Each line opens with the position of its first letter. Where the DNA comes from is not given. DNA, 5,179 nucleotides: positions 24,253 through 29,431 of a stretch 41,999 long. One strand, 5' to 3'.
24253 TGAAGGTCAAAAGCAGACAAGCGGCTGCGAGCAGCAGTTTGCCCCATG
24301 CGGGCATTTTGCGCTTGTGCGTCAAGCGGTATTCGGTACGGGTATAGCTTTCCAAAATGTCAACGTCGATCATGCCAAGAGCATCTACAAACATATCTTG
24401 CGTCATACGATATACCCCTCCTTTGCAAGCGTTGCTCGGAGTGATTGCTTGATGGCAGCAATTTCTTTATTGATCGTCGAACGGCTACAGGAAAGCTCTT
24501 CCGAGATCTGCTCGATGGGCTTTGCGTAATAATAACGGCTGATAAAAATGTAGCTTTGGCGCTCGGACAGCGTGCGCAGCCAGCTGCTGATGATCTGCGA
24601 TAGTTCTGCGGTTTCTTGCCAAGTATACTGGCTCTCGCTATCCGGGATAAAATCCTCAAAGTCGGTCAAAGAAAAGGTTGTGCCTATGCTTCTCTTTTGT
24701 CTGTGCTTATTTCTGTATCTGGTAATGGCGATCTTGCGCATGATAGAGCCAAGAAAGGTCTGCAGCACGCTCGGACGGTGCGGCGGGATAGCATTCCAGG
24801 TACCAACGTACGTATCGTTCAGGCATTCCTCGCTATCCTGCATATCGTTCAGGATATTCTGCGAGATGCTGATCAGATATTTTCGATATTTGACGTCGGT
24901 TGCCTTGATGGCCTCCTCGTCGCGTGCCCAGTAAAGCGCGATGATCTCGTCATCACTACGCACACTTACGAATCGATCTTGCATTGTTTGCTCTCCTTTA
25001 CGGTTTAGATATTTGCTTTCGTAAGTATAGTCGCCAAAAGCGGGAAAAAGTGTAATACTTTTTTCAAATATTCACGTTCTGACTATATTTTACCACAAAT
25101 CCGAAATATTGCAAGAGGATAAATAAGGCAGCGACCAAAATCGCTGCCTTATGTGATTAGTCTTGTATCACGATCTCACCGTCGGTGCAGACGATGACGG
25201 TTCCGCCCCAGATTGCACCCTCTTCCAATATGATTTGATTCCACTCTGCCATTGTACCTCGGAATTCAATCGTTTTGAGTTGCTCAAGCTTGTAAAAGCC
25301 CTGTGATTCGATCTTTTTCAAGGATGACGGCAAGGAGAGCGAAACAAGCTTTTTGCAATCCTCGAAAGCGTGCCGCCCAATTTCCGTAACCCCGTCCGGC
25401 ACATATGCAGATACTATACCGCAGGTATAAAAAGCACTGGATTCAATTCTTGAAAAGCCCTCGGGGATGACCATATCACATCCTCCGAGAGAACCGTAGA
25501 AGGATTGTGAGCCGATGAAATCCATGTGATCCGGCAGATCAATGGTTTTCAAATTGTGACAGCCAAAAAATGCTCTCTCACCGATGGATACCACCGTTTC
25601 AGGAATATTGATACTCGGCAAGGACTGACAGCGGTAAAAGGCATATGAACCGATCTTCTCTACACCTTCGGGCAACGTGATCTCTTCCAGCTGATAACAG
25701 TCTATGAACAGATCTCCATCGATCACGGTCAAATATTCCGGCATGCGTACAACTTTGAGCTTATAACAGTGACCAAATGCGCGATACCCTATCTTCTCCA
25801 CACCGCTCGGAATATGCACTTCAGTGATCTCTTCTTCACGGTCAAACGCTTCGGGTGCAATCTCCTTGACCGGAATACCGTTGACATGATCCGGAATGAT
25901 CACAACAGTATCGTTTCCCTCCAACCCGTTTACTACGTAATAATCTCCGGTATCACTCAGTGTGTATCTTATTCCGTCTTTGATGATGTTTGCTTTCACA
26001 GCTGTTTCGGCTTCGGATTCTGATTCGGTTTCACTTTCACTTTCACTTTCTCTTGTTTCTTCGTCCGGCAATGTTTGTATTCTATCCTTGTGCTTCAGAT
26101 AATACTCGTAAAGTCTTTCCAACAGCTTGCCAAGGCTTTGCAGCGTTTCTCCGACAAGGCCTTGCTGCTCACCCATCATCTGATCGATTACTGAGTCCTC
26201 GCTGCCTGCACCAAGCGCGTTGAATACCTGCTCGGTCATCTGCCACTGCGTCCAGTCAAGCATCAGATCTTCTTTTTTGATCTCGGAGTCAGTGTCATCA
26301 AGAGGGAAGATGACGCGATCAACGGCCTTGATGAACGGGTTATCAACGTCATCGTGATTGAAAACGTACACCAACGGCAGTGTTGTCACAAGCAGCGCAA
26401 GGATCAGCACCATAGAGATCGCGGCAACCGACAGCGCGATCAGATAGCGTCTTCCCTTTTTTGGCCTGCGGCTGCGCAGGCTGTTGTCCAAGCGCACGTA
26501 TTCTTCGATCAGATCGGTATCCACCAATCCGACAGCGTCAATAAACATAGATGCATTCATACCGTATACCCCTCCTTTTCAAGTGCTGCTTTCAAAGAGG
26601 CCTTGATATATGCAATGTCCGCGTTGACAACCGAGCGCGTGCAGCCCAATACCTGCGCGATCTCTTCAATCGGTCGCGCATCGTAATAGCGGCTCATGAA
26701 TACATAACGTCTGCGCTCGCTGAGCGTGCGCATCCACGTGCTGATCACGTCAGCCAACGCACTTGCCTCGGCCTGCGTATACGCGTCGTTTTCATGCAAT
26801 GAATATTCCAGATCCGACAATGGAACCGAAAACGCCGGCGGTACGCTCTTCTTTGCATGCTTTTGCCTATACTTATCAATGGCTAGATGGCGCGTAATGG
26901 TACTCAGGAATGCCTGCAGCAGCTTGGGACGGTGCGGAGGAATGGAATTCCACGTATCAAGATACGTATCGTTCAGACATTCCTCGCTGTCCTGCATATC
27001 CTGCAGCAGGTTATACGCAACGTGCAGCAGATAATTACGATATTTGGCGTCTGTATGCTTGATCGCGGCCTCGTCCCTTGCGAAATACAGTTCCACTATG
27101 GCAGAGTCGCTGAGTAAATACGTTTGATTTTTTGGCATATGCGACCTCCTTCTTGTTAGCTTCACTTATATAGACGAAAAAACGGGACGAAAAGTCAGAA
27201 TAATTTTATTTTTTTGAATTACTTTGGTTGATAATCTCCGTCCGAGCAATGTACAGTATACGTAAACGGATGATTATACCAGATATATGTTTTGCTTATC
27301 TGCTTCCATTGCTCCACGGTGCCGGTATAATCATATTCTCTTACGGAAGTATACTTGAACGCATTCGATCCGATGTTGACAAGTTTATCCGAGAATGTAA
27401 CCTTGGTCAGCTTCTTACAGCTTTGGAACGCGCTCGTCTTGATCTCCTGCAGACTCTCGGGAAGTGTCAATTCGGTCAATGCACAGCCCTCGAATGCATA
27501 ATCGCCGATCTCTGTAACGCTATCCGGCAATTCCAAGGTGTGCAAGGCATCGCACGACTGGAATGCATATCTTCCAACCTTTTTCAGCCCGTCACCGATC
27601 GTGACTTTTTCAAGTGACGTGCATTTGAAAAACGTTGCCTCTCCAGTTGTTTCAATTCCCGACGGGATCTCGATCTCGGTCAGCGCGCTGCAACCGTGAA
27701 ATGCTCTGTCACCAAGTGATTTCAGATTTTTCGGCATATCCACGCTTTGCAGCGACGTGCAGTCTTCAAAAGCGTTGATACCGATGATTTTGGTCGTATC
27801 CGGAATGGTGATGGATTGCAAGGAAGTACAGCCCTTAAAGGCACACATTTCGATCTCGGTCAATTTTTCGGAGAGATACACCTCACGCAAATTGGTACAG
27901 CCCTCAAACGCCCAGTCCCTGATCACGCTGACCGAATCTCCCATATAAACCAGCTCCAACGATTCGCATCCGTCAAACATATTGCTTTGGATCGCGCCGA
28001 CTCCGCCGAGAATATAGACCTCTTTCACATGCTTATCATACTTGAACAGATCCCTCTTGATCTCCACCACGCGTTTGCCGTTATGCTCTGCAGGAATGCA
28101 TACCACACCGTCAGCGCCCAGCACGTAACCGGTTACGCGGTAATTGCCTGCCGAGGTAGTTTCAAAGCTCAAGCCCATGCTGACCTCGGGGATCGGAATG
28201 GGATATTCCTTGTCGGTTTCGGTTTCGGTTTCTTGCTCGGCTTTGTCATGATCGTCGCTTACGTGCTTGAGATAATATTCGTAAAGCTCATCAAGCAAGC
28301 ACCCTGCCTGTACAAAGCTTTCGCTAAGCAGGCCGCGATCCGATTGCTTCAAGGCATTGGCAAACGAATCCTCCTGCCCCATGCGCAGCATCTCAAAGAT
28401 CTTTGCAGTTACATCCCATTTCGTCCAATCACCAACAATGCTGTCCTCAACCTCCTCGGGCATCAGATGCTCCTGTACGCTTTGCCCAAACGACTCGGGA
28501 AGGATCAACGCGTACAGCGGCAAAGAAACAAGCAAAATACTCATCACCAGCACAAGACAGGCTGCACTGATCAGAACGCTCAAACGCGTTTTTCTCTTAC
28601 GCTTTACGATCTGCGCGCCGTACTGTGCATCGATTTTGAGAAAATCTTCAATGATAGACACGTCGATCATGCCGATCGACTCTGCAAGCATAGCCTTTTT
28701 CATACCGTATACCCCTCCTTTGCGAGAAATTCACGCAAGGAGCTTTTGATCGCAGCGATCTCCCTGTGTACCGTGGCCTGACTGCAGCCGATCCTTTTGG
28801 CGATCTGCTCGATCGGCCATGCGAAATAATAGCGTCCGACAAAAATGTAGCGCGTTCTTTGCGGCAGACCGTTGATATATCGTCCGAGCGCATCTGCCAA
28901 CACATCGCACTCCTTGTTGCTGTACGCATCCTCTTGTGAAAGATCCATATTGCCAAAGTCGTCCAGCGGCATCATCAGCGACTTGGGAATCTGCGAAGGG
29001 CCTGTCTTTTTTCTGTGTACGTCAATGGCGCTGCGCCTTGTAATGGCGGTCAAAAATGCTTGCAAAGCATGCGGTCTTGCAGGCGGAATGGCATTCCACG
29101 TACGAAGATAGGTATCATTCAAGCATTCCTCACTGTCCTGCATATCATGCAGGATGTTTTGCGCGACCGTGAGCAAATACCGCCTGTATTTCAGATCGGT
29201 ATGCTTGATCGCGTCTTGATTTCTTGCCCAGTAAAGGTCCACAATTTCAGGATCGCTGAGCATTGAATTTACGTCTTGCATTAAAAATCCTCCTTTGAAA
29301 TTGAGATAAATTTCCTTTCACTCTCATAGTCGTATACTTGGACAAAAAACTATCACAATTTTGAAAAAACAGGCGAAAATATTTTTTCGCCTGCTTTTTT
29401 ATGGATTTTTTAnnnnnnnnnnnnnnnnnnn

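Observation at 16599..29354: Tandem array of five paralogous ECF-like sigma factor / LRR-ectodomain membrane protein modules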

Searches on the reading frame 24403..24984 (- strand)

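Call 3: search_protein_families(library=pfam, proteins=[window:24403-24984:-], max_evalue=0.01)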
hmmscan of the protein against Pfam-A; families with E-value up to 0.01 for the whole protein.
window:24403-24984:- (193 aa): 5 families
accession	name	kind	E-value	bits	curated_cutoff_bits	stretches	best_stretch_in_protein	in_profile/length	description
PF08281.18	Sigma70_r4_2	-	6.9e-08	32.5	25.7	1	135-180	7-52/54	Sigma-70, region 4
PF04545.22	Sigma70_r4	-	1.3e-06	28.3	24.1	1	135-173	1-39/50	Sigma-70, region 4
PF04542.20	Sigma70_r2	-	2.9e-06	27.4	24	1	32-95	4-70/71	Sigma-70 region 2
PF08279.18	HTH_11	-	6.2e-05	23.2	25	1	157-182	18-43/55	HTH domain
PF07638.17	Sigma70_ECF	-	0.00025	21.5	21.1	1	78-186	79-183/185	ECF sigma factor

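Call 4: search_protein_families(library=ncbifam, proteins=[window:24403-24984:-], max_evalue=0.01)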
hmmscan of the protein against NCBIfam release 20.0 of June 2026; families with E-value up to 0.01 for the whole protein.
window:24403-24984:- (193 aa): 43 families (the best 25 are shown)
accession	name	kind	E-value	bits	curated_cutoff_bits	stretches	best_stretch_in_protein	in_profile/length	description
TIGR02937.1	sigma70-ECF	superfamily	5.3e-19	68.4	42.9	1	32-184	9-163/165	sigma-70 family RNA polymerase sigma factor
TIGR02985.1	Sig70_bacteroi1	subfamily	2.2e-14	54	126.4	1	32-186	9-162/162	RNA polymerase sigma-70 factor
NF008888.0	PRK11922.1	equivalog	2.4e-11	43.7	204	1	7-189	13-199/231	RNA polymerase sigma factor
TIGR02983.1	SigE-fam_strep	subfamily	1.5e-08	34.7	141.55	1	26-187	8-159/162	SigE family RNA polymerase sigma factor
NF009172.0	PRK12519.1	subfamily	2.6e-08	33.6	222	1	6-175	11-178/194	RNA polymerase sigma factor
TIGR02999.1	Sig-70_X6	subfamily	2.4e-07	30.8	126.15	1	80-186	80-182/183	ECF-type sigma factor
NF058625.1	sigma_PG0214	equivalog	7.5e-07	29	130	1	31-188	11-163/170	GFO_1088 family ECF-type sigma factor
NF009166.1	PRK12513.1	equivalog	1.3e-06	28.2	206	1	9-189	7-189/193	RNA polymerase sigma factor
NF004113.0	PRK05602.1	equivalog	1.4e-06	28.1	208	1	9-189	30-204/211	RNA polymerase sigma factor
NF009168.0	PRK12515.1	subfamily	4.4e-06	26.3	236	1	9-190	7-183/189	RNA polymerase sigma factor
TIGR02943.1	Sig70_famx1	hypoth_equivalog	5.1e-06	26.4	162.2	1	32-189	10-182/188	RNA polymerase sigma-70 factor, TIGR02943 family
NF009167.0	PRK12514.1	equivalog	8.9e-06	25.7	265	1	35-156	31-148/180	RNA polymerase sigma factor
TIGR02957.1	SigX4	subfamily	1.2e-05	24.7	323.25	1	32-185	5-155/281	RNA polymerase sigma-70 factor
TIGR02954.1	Sig70_famx3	hypoth_equivalog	1.6e-05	24.7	188.5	1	32-188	24-169/170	RNA polymerase sigma-70 factor, TIGR02954 family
NF009176.0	PRK12524.1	equivalog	2.8e-05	24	264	1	6-187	8-185/196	RNA polymerase sigma factor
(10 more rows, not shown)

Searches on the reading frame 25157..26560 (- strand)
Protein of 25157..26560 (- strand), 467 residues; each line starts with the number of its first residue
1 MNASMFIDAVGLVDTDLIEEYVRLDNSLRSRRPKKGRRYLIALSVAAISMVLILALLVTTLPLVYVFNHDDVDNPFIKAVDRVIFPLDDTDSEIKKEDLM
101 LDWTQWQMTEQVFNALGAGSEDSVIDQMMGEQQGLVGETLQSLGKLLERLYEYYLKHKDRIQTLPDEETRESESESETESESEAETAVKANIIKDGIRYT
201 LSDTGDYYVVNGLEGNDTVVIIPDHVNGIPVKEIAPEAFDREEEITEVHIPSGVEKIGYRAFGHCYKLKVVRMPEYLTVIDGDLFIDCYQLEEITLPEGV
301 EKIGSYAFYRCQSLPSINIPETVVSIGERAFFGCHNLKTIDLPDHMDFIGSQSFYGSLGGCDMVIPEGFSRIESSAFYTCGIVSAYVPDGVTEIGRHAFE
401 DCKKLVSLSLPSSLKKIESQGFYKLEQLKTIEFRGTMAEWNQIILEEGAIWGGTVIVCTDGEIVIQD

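Call 3: search_protein_families(library=pfam, proteins=[window:25157-26560:-], max_evalue=0.01)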
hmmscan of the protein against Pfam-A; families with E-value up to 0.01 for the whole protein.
window:25157-26560:- (467 aa): 2 families
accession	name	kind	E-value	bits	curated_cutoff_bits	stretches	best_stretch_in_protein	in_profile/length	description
PF13306.12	LRR_5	-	8.2e-51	171.6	27.7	2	232-357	1-123/127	BspA type Leucine rich repeat region (6 copies)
PF13855.12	LRR_8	-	1.8e-07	31.2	27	0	391-432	13-55/61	Leucine rich repeat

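Call 4: search_protein_families(library=ncbifam, proteins=[window:25157-26560:-], max_evalue=0.01)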
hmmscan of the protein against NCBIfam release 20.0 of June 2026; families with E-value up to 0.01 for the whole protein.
window:25157-26560:- (467 aa): 3 families
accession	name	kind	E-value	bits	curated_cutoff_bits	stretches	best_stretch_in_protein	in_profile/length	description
NF047961.1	adhesin_HupY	equivalog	7.5e-24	83.9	1250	3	287-422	184-318/978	leucine-rich repeat adhesin HupY/LrrG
NF045861.1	glide_Gli349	exception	3e-10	37.4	1750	1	278-331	2689-2741/3169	gliding machinery surface structure protein Gli349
TIGR02167.2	Liste_lipo_26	repeat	0.00031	20.4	30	0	331-342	2-13/26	PARCEL repeat-containing surface protein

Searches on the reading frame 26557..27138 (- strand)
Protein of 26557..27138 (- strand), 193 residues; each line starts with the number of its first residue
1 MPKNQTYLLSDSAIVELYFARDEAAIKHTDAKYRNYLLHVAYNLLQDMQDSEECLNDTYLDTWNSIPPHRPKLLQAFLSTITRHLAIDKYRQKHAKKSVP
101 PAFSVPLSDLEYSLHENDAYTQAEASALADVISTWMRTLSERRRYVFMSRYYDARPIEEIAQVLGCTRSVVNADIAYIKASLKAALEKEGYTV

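Call 3: search_protein_families(library=pfam, proteins=[window:26557-27138:-], max_evalue=0.01)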
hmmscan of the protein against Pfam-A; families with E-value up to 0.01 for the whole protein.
window:26557-27138:- (193 aa): 6 families
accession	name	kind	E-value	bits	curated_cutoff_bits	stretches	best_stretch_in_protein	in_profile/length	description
PF04542.20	Sigma70_r2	-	1.3e-08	34.9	24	1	32-93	4-68/71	Sigma-70 region 2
PF08281.18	Sigma70_r4_2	-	7.3e-08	32.4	25.7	1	136-175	8-47/54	Sigma-70, region 4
PF04545.22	Sigma70_r4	-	3.7e-07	30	24.1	1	135-171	1-37/50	Sigma-70, region 4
PF07638.17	Sigma70_ECF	-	0.00014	22.3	21.1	1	76-187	77-184/185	ECF sigma factor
PF08279.18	HTH_11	-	0.00082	19.6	25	1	156-188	17-48/55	HTH domain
PF13384.12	HTH_23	-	0.0023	18.2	24.6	1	139-171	2-34/50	Homeodomain-like domain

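Call 4: search_protein_families(library=ncbifam, proteins=[window:26557-27138:-], max_evalue=0.01)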
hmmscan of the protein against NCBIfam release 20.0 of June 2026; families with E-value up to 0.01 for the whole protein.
window:26557-27138:- (193 aa): 62 families (the best 25 are shown)
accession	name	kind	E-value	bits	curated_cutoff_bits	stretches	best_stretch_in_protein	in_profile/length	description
TIGR02937.1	sigma70-ECF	superfamily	4.1e-17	62.3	42.9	1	31-186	8-165/165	sigma-70 family RNA polymerase sigma factor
TIGR02985.1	Sig70_bacteroi1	subfamily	1.7e-16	60.9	126.4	1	32-178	9-154/162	RNA polymerase sigma-70 factor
NF058625.1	sigma_PG0214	equivalog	1.5e-14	54.1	130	1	31-175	11-150/170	GFO_1088 family ECF-type sigma factor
NF008888.0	PRK11922.1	equivalog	1.1e-13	51.4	204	1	5-189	11-199/231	RNA polymerase sigma factor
NF007227.0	PRK09645.1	subfamily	1.2e-13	51.3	202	1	22-192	11-176/177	sigma-70 family RNA polymerase sigma factor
TIGR02983.1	SigE-fam_strep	subfamily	4.1e-13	49.5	141.55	1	31-188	13-160/162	SigE family RNA polymerase sigma factor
NF009166.1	PRK12513.1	equivalog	1.1e-11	44.8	206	1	9-189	7-189/193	RNA polymerase sigma factor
TIGR02957.1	SigX4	subfamily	2.5e-10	40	323.25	1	32-171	5-141/281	RNA polymerase sigma-70 factor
TIGR02989.1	Sig-70_gvs1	subfamily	5.8e-10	39.3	124.55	1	32-183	9-155/158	RNA polymerase sigma-70 factor, Rhodopirellula/Verrucomicrobium family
NF004113.0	PRK05602.1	equivalog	1.1e-09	38.2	208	1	10-189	31-204/211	RNA polymerase sigma factor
NF006930.0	PRK09415.1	subfamily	1.2e-09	38.2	198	1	22-189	14-178/179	RNA polymerase factor sigma C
NF009168.0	PRK12515.1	subfamily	1.6e-09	37.6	236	1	10-191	8-184/189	RNA polymerase sigma factor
NF009172.0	PRK12519.1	subfamily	1.6e-09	37.5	222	1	10-173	15-176/194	RNA polymerase sigma factor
NF009171.0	PRK12518.1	equivalog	2e-09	37.5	208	1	9-191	12-189/191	RNA polymerase sigma factor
TIGR02950.1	SigM_subfam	subfamily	3.2e-09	36.8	147.95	1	31-182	7-154/159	RNA polymerase sigma factor, SigM family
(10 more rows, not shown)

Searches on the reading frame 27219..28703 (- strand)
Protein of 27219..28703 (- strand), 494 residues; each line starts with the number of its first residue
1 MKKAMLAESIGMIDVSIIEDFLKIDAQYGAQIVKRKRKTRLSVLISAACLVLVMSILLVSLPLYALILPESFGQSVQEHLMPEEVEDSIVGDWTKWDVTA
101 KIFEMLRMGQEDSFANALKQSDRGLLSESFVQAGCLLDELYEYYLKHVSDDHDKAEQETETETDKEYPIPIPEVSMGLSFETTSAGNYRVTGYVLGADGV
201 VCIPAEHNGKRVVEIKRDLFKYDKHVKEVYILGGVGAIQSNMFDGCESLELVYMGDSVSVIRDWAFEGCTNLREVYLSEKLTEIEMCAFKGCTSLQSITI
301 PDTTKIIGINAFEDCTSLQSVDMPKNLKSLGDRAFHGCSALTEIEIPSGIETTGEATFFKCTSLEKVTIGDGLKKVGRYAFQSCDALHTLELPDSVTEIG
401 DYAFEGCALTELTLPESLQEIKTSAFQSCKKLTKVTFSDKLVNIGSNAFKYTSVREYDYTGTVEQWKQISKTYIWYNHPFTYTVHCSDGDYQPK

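Call 3: search_protein_families(library=pfam, proteins=[window:27219-28703:-], max_evalue=0.01)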
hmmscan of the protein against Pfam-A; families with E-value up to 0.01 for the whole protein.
window:27219-28703:- (494 aa): 4 families
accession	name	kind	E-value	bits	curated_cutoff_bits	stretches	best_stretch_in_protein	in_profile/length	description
PF13306.12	LRR_5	-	1.8e-84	280.4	27.7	3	282-407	1-123/127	BspA type Leucine rich repeat region (6 copies)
PF13855.12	LRR_8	-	4.2e-12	46.1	27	1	258-300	13-56/61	Leucine rich repeat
PF23952.1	LRR_EndoS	-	5.9e-06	26.9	27.9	0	305-370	48-114/116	Endo-beta-N-acetylglucosaminidase EndoS LRR domain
PF12799.13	LRR_4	-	1.5e-05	25.5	27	0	270-300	1-30/44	Leucine Rich repeats (2 copies)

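Call 4: search_protein_families(library=ncbifam, proteins=[window:27219-28703:-], max_evalue=0.01)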
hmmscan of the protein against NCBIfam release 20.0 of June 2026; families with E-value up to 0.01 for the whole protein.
window:27219-28703:- (494 aa): 3 families
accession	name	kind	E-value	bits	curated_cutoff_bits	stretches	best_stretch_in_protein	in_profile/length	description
NF047961.1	adhesin_HupY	equivalog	2.5e-28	98.7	1250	2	359-461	183-285/978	leucine-rich repeat adhesin HupY/LrrG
NF045861.1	glide_Gli349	exception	3.8e-19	67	1750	3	340-413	2678-2750/3169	gliding machinery surface structure protein Gli349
TIGR02167.2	Liste_lipo_26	repeat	6.5e-06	25.8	30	0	289-300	2-13/26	PARCEL repeat-containing surface protein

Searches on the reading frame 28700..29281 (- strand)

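Call 3: search_protein_families(library=pfam, proteins=[window:28700-29281:-], max_evalue=0.01)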
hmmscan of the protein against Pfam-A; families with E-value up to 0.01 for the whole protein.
window:28700-29281:- (193 aa): 7 families
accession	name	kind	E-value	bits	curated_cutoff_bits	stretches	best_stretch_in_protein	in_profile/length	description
PF08281.18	Sigma70_r4_2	-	3.7e-10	39.7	25.7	1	130-177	2-49/54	Sigma-70, region 4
PF04542.20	Sigma70_r2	-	4.7e-10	39.6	24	1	31-92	4-68/71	Sigma-70 region 2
PF04545.22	Sigma70_r4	-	8.2e-06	25.7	24.1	1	136-174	2-40/50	Sigma-70, region 4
PF08279.18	HTH_11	-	0.00015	22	25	1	155-188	16-49/55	HTH domain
PF07638.17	Sigma70_ECF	-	0.00038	20.9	21.1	1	77-183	79-180/185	ECF sigma factor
PF13384.12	HTH_23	-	0.00099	19.3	24.6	1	154-177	17-40/50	Homeodomain-like domain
PF13936.12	HTH_38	-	0.0048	17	27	0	157-175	23-41/44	Helix-turn-helix domain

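Call 4: search_protein_families(library=ncbifam, proteins=[window:28700-29281:-], max_evalue=0.01)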
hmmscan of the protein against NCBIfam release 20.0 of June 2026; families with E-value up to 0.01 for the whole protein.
window:28700-29281:- (193 aa): 55 families (the best 25 are shown)
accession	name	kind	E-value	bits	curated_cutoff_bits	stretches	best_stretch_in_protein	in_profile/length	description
TIGR02937.1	sigma70-ECF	superfamily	5.9e-18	65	42.9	1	31-185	9-164/165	sigma-70 family RNA polymerase sigma factor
TIGR02985.1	Sig70_bacteroi1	subfamily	1.4e-14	54.6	126.4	1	31-186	9-162/162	RNA polymerase sigma-70 factor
TIGR02983.1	SigE-fam_strep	subfamily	2.6e-13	50.2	141.55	1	33-186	16-158/162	SigE family RNA polymerase sigma factor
NF008888.0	PRK11922.1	equivalog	2.8e-13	50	204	1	6-189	13-199/231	RNA polymerase sigma factor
NF058625.1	sigma_PG0214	equivalog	1.6e-09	37.7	130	1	26-188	7-163/170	GFO_1088 family ECF-type sigma factor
NF005448.0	PRK07037.1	equivalog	9.3e-09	35.1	190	1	25-175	14-160/186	RNA polymerase factor sigma-70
NF007227.0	PRK09645.1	subfamily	1.9e-08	34.4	202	1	45-185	35-169/177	sigma-70 family RNA polymerase sigma factor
TIGR02957.1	SigX4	subfamily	2.4e-08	33.5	323.25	1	31-183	5-153/281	RNA polymerase sigma-70 factor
NF009166.1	PRK12513.1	equivalog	1.2e-07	31.6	206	1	10-190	9-190/193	RNA polymerase sigma factor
TIGR02989.1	Sig-70_gvs1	subfamily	2.9e-07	30.5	124.55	1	31-184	9-156/158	RNA polymerase sigma-70 factor, Rhodopirellula/Verrucomicrobium family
NF007214.0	PRK09636.1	subfamily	4.2e-07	29.4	271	1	31-176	12-153/293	RNA polymerase sigma factor SigJ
NF009172.0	PRK12519.1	subfamily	5.2e-07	29.4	222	1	30-186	36-189/194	RNA polymerase sigma factor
TIGR02943.1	Sig70_famx1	hypoth_equivalog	5.8e-07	29.5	162.2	1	31-95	10-75/188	RNA polymerase sigma-70 factor, TIGR02943 family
TIGR02959.1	SigZ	equivalog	1.4e-06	28.2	168.65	1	31-187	3-149/170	RNA polymerase sigma factor SigZ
NF009179.0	PRK12527.1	equivalog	1.7e-06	28.2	162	1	32-176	4-143/159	RNA polymerase sigma factor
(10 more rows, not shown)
